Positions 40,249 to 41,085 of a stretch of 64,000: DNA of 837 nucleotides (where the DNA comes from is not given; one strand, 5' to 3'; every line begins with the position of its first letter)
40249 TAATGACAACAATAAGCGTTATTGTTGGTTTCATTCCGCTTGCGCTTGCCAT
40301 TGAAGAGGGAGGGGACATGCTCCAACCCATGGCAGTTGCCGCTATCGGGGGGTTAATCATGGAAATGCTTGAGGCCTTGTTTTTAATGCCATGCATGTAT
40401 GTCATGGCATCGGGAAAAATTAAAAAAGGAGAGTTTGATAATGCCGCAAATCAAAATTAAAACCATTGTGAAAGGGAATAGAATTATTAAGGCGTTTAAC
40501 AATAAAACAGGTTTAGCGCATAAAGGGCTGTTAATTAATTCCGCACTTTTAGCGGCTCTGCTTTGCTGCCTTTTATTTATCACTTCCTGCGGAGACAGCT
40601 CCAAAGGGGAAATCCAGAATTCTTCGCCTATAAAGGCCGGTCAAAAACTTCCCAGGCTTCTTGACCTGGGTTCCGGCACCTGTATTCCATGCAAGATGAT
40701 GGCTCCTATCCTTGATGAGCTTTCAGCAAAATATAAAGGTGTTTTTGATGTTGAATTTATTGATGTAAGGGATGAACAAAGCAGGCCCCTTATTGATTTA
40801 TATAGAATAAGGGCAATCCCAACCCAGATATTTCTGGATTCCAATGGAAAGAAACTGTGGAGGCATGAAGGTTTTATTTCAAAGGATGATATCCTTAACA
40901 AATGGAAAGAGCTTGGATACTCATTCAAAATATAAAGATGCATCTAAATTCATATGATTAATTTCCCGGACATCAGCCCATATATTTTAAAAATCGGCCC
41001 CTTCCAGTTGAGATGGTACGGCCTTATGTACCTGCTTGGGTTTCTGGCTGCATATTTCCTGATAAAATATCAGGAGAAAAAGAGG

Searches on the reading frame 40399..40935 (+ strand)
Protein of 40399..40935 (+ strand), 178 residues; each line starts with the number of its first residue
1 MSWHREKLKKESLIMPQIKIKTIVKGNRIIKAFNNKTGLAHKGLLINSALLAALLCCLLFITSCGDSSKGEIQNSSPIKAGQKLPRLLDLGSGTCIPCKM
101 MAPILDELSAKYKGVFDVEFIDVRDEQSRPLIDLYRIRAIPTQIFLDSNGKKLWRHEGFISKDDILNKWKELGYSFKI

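Call 7: search_protein_families(library=pfam, proteins=[window:40399-40935:+], max_evalue=0.001)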
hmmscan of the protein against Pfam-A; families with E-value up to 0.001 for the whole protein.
window:40399-40935:+ (178 aa): 3 families
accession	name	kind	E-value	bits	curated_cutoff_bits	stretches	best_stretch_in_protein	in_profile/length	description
PF00085.26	Thioredoxin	-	4.3e-10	39.9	23.5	1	85-168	20-100/103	Thioredoxin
PF13098.12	Thioredoxin_2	-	2.2e-07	31.6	27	1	80-166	2-101/104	Thioredoxin-like domain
PF14595.12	Thioredoxin_9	-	0.001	19.4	25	0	76-154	34-114/129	Thioredoxin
